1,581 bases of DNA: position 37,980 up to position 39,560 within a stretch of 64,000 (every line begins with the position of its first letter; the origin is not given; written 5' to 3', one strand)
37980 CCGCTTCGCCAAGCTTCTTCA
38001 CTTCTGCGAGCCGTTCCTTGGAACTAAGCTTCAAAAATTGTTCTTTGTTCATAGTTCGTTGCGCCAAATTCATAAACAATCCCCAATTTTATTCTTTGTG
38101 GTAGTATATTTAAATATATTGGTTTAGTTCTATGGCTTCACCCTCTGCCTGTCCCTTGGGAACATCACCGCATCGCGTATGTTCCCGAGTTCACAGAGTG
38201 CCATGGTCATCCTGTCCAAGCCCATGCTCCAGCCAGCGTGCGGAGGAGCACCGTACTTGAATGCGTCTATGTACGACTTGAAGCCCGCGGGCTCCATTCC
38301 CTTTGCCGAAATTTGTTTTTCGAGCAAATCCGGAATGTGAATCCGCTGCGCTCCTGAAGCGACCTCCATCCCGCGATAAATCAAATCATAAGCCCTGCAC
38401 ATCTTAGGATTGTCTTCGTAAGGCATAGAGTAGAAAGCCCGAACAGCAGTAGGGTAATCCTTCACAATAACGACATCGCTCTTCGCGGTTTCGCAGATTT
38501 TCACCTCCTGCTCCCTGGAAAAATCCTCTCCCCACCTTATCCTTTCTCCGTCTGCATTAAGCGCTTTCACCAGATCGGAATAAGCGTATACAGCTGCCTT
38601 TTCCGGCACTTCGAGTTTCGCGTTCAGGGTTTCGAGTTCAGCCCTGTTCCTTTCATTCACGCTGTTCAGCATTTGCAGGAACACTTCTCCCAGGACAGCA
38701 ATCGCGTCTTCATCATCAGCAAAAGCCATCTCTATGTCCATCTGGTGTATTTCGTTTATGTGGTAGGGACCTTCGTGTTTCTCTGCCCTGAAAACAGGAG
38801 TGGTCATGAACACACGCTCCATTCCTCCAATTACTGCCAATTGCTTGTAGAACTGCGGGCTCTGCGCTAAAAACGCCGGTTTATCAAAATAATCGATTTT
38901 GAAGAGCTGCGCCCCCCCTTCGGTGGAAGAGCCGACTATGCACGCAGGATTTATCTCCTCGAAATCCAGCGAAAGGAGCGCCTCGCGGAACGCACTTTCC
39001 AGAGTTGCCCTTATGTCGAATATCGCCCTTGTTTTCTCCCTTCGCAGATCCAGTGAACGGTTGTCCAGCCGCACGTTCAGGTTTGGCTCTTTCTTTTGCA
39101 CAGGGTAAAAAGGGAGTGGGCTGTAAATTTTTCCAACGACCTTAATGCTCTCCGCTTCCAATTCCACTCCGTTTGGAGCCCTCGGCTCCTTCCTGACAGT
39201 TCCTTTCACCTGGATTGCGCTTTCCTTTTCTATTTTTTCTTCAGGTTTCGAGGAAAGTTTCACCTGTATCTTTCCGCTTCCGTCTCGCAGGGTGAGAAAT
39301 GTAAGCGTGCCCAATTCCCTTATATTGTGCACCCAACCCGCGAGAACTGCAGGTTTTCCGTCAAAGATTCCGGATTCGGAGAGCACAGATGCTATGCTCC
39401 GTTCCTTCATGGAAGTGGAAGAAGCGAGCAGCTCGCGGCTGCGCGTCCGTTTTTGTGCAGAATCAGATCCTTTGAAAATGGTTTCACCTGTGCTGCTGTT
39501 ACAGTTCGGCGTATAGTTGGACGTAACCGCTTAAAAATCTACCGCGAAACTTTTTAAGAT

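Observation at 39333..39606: Perfect 48-bp direct repeat copying aspS codons 14-29 onto the 3' end of the neighbouring membrane-protein gene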

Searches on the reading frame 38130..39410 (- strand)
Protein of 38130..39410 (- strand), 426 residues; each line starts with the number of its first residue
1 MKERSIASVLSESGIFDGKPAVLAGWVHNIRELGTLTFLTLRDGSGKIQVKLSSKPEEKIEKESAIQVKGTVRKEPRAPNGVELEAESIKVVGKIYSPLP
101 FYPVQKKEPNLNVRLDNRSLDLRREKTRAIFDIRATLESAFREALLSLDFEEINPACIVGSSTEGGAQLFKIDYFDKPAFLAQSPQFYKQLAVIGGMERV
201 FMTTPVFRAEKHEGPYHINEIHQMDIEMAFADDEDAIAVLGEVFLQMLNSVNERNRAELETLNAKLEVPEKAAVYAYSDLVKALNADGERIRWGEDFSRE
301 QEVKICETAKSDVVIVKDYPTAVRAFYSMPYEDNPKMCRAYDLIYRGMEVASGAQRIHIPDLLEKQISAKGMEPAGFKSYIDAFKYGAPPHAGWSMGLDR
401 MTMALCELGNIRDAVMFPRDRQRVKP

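Call 9: find_encoding_contigs(protein=window:38130-39410:-, flank=10000, max_places=10)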
Protein window:38130-39410:- (426 aa): no gene with exactly this product is on record in the collection.

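Call 11: find_related_loci(query=window:38130-39410:-, collection=genome_contigs, flank=10000)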
Query window:38130-39410:- (426 aa) in genome_contigs; peptide patterns used: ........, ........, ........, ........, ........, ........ (x = any residue, [..] = any of these).
187 stretches matched a pattern; 29 encode a relative of the query (tblastn E <= 1e-3); 29 distinct loci.
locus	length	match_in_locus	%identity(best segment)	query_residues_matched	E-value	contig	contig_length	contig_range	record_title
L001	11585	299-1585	77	1-426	0e+0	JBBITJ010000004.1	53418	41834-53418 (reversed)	MAG: Candidatus Micrarchaeota archaeon isolate TCF170221_bin_394 NODE_160_length_53418_cov_14.614452, whole genome shotg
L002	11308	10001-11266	73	1-426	0e+0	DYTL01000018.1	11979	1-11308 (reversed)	MAG TPA_asm: Candidatus Micrarchaeota archaeon isolate DR5_33_55 Afr_mines_DR5_956_length_11979_cov_24_348876, whole gen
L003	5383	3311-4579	69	1-426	0e+0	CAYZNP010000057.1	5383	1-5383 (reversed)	MAG TPA_asm: Candidatus Micrarchaeota archaeon isolate binchicken_co33_526 genome assembly, contig: NODE_23015_length_53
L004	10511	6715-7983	68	1-426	0e+0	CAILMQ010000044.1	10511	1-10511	uncultured Candidatus Micrarchaeota archaeon isolate AlinenSediments_bin-0946 genome assembly, contig: bin-0946:44/68, w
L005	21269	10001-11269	67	1-426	0e+0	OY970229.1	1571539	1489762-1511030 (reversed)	MAG: uncultured Candidatus Micrarchaeota archaeon isolate MFD01476.bin.c.6 genome assembly, chromosome: 1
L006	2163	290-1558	67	1-426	0e+0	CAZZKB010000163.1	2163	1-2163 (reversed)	MAG TPA_asm: Candidatus Micrarchaeota archaeon isolate SRP135725_co3_81 genome assembly, contig: NODE_103612_length_2163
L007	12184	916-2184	68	1-426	0e+0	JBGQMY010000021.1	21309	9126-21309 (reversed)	MAG: Candidatus Micrarchaeia archaeon isolate OBJ2_061818_130_7 k141_1004981_length_21309_cov_11.0000, whole genome shot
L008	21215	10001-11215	69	19-424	0e+0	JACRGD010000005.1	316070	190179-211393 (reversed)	MAG: Candidatus Micrarchaeota archaeon isolate NC_groundwater_1742_Pr3_B-0.1um_42_76 SR-2_scaffold_141_1999404, whole ge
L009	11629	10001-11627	44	18-426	2e-110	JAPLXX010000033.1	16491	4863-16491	MAG: Candidatus Pacearchaeota archaeon isolate LacPavin_0920_SED2_MAG_35_12 LacPavin_0920_SED2_scaffold_82805, whole gen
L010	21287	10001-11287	38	8-424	5e-79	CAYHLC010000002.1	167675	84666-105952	MAG TPA_asm: uncultured Candidatus Saccharibacteria bacterium isolate ERP119705_co13_82 genome assembly, contig: NODE_78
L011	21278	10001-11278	38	18-424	1e-78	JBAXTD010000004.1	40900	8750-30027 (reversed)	MAG: bacterium isolate ELA626 MAG626_4, whole genome shotgun sequence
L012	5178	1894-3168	38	18-424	2e-78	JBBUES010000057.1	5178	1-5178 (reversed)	MAG: Patescibacteria group bacterium isolate H43-bin022_1 H43_bin022_1_000000000057, whole genome shotgun sequence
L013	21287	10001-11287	37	8-424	2e-78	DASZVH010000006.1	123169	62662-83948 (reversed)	MAG TPA_asm: Candidatus Paceibacterota bacterium isolate SMAG_U6126 k141_817028, whole genome shotgun sequence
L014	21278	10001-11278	38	18-424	2e-77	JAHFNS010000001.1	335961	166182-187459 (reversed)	MAG: Candidatus Nomurabacteria bacterium isolate nzgw486 NODE_6_length_335962_cov_15.263479, whole genome shotgun sequen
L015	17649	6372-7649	37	18-424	4e-77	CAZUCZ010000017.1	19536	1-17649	MAG TPA_asm: uncultured Candidatus Saccharibacteria bacterium isolate SRP257259_co1_159 genome assembly, contig: NODE_33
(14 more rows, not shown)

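Call 14: find_related_loci(query=window:38130-39410:-, collection=metagenome_contigs, flank=6000)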
Query window:38130-39410:- (426 aa) in metagenome_contigs; peptide patterns used: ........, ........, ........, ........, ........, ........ (x = any residue, [..] = any of these).
506 stretches matched a pattern; 32 encode a relative of the query (tblastn E <= 1e-3); 32 distinct loci.
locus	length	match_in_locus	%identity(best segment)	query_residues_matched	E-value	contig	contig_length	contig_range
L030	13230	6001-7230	44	18-426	5e-109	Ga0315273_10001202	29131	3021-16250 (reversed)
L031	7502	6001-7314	38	1-424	8e-85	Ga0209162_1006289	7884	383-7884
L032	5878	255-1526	38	18-424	2e-83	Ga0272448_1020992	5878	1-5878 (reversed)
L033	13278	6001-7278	38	18-424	6e-79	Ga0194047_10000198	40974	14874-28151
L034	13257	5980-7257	38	18-424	5e-79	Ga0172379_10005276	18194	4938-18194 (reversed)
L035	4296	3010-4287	38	18-424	8e-79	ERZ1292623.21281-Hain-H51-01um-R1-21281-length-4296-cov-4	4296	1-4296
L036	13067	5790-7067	38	18-424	1e-78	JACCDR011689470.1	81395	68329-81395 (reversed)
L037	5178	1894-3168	38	18-424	1e-78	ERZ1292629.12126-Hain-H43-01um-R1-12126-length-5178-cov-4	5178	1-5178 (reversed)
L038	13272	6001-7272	37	19-424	3e-78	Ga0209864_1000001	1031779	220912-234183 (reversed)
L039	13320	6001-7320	38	1-424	2e-78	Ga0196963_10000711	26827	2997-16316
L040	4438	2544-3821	38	18-424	1e-77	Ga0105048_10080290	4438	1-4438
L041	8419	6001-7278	38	18-424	1e-76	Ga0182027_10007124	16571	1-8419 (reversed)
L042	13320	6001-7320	37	1-424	1e-76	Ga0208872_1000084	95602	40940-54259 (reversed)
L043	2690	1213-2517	37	8-424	8e-78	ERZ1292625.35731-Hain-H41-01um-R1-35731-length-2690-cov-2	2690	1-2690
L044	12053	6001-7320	37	1-424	3e-76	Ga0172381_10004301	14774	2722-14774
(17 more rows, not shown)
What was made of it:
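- Tried and rejected: The metagenome scan with AspRS found nothing above 44 % identity (call 14).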

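Call 15: find_homologous_proteins(query=window:38130-39410:-, max_evalue=1e-100)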
Query window:38130-39410:- (426 aa): 1478 proteins with E <= 1e-100 among 8000 candidates; the best 120 are listed.
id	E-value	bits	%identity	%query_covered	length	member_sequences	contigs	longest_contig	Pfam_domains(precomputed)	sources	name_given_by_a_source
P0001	1.4e-282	955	100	100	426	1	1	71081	PF01336.32,PF00152.26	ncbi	-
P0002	6.7e-233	791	81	100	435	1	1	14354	PF01336.32,PF00152.26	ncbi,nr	ncbi:Aspartate--tRNA(Asp/Asn) ligase [uncultured archaeon]|nr:Aspartate--tRNA(Asp/Asn) ligase [uncul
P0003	2.2e-221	753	77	100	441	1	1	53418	PF01336.32,PF00152.26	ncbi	-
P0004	3.0e-221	753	78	100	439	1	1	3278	PF01336.32,PF00152.26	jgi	jgi:nondiscriminating aspartyl-tRNA synthetase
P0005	3.1e-217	740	76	100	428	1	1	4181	PF01336.32,PF00152.26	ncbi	ncbi:MAG: aspartate--tRNA(Asn) ligase [Candidatus Paceibacteria bacterium]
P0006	6.7e-215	732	74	98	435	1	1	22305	PF01336.32,PF00152.26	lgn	-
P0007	4.4e-210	716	73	100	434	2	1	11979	PF01336.32,PF00152.26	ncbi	-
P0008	2.4e-209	714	74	96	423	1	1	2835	PF01336.32,PF00152.26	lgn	-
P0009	2.2e-202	691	68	100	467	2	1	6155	PF01336.32,PF00152.26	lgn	-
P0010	5.1e-202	689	71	100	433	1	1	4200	PF01336.32,PF00152.26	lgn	-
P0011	8.1e-200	682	70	96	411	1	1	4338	PF01336.32,PF00152.26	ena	-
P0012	3.0e-199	680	69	100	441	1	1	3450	PF01336.32,PF00152.26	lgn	-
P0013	1.2e-198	678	69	100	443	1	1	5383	PF01336.32,PF00152.26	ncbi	-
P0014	4.5e-196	670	68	100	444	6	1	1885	PF01336.32,PF00152.26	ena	-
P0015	6.5e-195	666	67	100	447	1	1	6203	PF01336.32,PF00152.26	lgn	-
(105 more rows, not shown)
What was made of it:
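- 38130..39410 (-): aspS, an archaeal-type (probably non-discriminating) aspartyl-tRNA synthetase of 426 aa. Homologues up to 81 % identical in Micrarchaeota (calls 11, 15).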

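Call 18: find_encoding_contigs(protein=P0002, flank=6000, max_places=3)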
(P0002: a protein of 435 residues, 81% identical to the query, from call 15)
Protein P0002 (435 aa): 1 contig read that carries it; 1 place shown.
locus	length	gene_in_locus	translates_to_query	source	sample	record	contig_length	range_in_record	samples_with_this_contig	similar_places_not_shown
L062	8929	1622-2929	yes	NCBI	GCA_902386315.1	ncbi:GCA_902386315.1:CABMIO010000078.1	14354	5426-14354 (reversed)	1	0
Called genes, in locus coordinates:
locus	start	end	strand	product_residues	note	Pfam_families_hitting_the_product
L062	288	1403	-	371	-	PF01950:FBPase_3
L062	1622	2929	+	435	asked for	PF01336:tRNA_anti-codon, PF00152:tRNA-synt_2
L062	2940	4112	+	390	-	PF00155:Aminotran_1_2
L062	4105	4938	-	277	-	-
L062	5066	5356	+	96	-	PF02686:GatC (weak)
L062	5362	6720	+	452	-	PF01425:Amidase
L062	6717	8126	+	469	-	PF02934:GatB_N, PF02637:GatB_Yqey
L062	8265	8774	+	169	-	-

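Call 19: find_encoding_contigs(protein=P0006, flank=6000, max_places=3)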
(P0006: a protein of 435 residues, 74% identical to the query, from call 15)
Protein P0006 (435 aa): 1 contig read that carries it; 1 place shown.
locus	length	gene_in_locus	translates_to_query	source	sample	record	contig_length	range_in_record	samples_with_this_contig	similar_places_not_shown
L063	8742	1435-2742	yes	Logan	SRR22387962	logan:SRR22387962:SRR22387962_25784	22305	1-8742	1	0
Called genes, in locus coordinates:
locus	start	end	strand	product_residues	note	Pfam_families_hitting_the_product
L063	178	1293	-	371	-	PF01950:FBPase_3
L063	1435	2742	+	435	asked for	PF01336:tRNA_anti-codon, PF00152:tRNA-synt_2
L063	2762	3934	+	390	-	PF00155:Aminotran_1_2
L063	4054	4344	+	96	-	PF02686:GatC (weak)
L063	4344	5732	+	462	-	PF01425:Amidase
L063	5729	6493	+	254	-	-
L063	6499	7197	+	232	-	-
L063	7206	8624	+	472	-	PF02934:GatB_N, PF02637:GatB_Yqey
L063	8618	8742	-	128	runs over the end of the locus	-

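Call 20: find_encoding_contigs(protein=P0001, flank=6000, max_places=3)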
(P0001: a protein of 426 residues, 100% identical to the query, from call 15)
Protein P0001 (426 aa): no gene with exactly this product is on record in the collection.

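Call 34: search_protein_families(library=pfam, proteins=[window:38130-39410:-], max_evalue=0.01)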
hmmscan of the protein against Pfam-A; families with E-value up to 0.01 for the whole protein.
window:38130-39410:- (426 aa): 2 families
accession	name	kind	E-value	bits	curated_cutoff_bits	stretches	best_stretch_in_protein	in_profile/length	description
PF00152.25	tRNA-synt_2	-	2.9e-76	256.9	25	1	111-420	2-307/308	tRNA synthetases class II (D, K and N)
PF01336.31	tRNA_anti-codon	-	9.8e-17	61.1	27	1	22-92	2-75/75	OB-fold nucleic acid binding domain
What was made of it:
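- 38130..39410 (-): Pfam tRNA-synt_2 plus OB-fold anticodon-binding domain (call 34).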

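Call 35: find_encoding_contigs(protein=P0004, flank=4000, max_places=2)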
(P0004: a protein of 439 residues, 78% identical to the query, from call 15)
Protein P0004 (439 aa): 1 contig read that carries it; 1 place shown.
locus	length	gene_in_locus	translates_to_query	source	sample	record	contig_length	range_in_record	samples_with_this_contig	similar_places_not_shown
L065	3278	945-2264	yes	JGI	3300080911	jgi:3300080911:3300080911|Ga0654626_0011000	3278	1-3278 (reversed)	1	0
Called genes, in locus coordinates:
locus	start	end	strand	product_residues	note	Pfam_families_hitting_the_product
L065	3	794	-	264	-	?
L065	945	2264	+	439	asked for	PF01336:tRNA_anti-codon, PF00152:tRNA-synt_2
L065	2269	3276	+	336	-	?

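Call 36: find_encoding_contigs(protein=P0005, flank=4000, max_places=2)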
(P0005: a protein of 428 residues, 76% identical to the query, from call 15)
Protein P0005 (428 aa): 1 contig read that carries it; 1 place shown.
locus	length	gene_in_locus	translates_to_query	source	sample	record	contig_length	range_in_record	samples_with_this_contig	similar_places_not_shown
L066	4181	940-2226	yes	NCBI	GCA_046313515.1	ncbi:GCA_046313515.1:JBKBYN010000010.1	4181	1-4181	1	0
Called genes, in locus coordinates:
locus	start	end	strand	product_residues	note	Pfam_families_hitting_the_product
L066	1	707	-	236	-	PF08903:DUF1846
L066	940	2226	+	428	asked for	PF01336:tRNA_anti-codon, PF00152:tRNA-synt_2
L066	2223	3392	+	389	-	PF00155:Aminotran_1_2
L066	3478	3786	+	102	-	-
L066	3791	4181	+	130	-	PF01425:Amidase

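Call 37: find_encoding_contigs(protein=P0008, flank=4000, max_places=2)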
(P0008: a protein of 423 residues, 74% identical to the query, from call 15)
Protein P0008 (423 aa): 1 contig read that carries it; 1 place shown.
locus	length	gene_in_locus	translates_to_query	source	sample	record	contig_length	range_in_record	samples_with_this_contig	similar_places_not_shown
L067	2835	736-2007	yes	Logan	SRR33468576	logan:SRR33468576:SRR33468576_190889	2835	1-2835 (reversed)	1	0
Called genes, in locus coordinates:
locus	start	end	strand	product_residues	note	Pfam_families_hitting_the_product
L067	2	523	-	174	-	?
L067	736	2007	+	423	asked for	PF01336:tRNA_anti-codon, PF00152:tRNA-synt_2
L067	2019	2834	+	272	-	?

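Call 55: list_cluster_members(proteins=[P0001, P0121, P0123, P0122])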
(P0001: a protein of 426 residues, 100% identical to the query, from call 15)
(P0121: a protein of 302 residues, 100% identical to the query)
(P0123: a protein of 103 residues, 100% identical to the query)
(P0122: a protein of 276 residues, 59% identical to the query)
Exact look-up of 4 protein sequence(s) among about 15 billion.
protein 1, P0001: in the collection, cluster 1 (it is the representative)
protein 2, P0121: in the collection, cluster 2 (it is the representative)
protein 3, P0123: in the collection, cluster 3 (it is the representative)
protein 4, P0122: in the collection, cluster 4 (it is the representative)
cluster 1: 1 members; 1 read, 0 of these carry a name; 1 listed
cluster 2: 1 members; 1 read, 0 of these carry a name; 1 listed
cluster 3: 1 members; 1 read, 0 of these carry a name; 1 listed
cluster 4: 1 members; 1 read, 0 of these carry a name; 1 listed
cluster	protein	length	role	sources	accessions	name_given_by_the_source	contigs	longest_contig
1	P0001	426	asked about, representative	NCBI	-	-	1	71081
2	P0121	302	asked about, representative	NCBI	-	-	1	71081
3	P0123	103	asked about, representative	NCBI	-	-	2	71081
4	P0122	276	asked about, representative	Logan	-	-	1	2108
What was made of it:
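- Tried and rejected: Cluster look-up gave no accession (call 55).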
